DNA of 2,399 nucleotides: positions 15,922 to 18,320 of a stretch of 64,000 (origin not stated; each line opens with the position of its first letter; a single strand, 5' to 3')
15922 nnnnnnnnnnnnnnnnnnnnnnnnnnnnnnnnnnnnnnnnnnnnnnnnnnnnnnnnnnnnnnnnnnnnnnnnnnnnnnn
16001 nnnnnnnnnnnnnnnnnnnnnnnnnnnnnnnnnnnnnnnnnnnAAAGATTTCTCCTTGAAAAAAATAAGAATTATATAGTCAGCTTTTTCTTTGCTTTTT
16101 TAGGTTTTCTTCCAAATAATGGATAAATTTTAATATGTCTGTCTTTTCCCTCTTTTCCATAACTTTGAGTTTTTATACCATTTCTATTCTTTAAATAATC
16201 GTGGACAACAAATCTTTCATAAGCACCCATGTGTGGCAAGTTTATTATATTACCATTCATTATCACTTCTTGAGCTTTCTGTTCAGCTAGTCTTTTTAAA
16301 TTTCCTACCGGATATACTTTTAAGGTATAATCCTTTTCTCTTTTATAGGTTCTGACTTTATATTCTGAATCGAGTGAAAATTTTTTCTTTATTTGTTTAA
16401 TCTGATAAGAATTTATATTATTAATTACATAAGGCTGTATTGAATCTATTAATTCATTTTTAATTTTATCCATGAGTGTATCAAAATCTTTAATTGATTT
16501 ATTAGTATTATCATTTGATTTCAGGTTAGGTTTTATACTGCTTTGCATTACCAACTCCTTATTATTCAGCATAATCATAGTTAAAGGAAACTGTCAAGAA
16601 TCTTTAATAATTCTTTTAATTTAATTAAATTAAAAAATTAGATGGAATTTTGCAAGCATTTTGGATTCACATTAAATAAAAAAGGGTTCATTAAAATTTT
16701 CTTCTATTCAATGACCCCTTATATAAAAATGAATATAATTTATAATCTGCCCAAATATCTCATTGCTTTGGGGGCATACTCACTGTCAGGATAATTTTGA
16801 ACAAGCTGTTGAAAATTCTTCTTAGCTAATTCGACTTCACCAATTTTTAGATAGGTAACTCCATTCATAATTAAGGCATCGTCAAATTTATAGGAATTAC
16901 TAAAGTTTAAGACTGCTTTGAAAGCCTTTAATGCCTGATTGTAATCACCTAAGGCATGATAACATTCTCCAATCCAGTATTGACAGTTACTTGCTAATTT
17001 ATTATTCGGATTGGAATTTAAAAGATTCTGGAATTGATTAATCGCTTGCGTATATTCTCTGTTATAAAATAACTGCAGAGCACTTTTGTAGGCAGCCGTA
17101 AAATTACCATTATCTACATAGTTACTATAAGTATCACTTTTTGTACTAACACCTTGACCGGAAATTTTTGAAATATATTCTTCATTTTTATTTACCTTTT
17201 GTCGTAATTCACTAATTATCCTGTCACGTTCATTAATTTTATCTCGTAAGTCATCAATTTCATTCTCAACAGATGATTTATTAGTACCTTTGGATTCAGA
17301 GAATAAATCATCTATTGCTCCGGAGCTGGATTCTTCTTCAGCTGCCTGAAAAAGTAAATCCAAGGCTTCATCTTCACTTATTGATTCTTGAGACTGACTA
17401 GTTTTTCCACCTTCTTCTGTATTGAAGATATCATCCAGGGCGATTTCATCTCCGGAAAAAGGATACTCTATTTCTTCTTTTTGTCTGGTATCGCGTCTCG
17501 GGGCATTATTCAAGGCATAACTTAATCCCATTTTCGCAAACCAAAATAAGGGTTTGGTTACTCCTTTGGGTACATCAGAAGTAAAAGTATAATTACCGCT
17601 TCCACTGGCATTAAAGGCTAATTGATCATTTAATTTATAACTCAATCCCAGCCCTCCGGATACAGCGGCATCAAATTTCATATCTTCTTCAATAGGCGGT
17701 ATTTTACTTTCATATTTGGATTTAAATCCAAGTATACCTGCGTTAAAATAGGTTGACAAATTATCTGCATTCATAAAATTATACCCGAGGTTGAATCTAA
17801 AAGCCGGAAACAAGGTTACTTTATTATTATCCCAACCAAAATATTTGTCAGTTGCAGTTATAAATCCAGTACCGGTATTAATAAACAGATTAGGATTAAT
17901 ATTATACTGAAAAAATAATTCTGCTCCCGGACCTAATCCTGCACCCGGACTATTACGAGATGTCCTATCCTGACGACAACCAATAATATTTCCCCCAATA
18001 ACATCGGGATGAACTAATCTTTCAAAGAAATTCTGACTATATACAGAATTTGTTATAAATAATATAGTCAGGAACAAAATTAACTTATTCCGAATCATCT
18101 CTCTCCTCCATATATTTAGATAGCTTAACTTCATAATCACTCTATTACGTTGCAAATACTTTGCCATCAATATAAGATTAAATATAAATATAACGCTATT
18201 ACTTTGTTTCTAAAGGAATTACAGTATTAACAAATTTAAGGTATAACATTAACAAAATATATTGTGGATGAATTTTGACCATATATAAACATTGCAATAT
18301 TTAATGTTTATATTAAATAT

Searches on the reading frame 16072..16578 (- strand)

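Call 3: search_protein_families(library=pfam, proteins=[window:16072-16578:-], max_evalue=0.01)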
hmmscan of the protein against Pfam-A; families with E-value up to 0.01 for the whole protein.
window:16072-16578:- (168 aa): 2 families
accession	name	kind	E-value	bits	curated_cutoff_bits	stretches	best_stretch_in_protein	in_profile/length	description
PF01424.28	R3H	-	1.7e-12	47.6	26.8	1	94-153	3-60/60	R3H domain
PF04129.18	Vps52_CC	-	0.0058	16.8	26.5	1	6-59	97-150/173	Vps52/Sac2 family, coiled-coil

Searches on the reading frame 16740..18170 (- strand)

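Call 3: search_protein_families(library=pfam, proteins=[window:16740-18170:-], max_evalue=0.01)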
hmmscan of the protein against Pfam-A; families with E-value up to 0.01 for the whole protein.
window:16740-18170:- (476 aa): 14 families
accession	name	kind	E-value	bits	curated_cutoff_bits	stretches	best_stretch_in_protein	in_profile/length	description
PF13174.12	TPR_6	-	2.3e-15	56.5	26.3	2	437-463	7-33/33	Tetratricopeptide repeat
PF07719.23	TPR_2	-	4e-11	42.6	27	1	396-422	3-29/34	Tetratricopeptide repeat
PF13505.12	OMP_b-brl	-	4.1e-11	43.8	28.7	1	74-193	42-153/175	Outer membrane protein beta-barrel domain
PF13432.12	TPR_16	-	1e-08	35.9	32.7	1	362-421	2-58/65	Tetratricopeptide repeat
PF14559.12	TPR_19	-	2.7e-08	34.5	25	2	369-421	3-52/68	Tetratricopeptide repeat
PF13525.12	YfiO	-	5.7e-08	33.2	25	1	358-473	6-133/203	Outer membrane lipoprotein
PF00515.34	TPR_1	-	6.7e-08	32.5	27.8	1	396-421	3-28/34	Tetratricopeptide repeat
PF13181.12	TPR_8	-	2.2e-07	30.9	25.7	1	397-423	4-30/34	Tetratricopeptide repeat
PF12895.13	ANAPC3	-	6.3e-07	30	27.2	1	354-418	20-80/82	Anaphase-promoting complex, cyclosome, subunit 3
PF13424.12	TPR_12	-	4.1e-06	27.3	30.1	1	359-423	5-74/77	Tetratricopeptide repeat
PF13428.12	TPR_14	-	5e-05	24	23.5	0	396-421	3-28/44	Tetratricopeptide repeat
PF13512.12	TPR_18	-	8.6e-05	23.2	21.9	1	447-470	119-142/145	Tetratricopeptide repeat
PF24575.1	TPR_Slam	-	0.0012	19.7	35.2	0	338-391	28-81/104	Surface lipoprotein assembly modifier, N-terminal TPR repeats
PF10255.15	Paf67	-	0.01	15.4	27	0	391-428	159-196/397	RNA polymerase I-associated factor PAF67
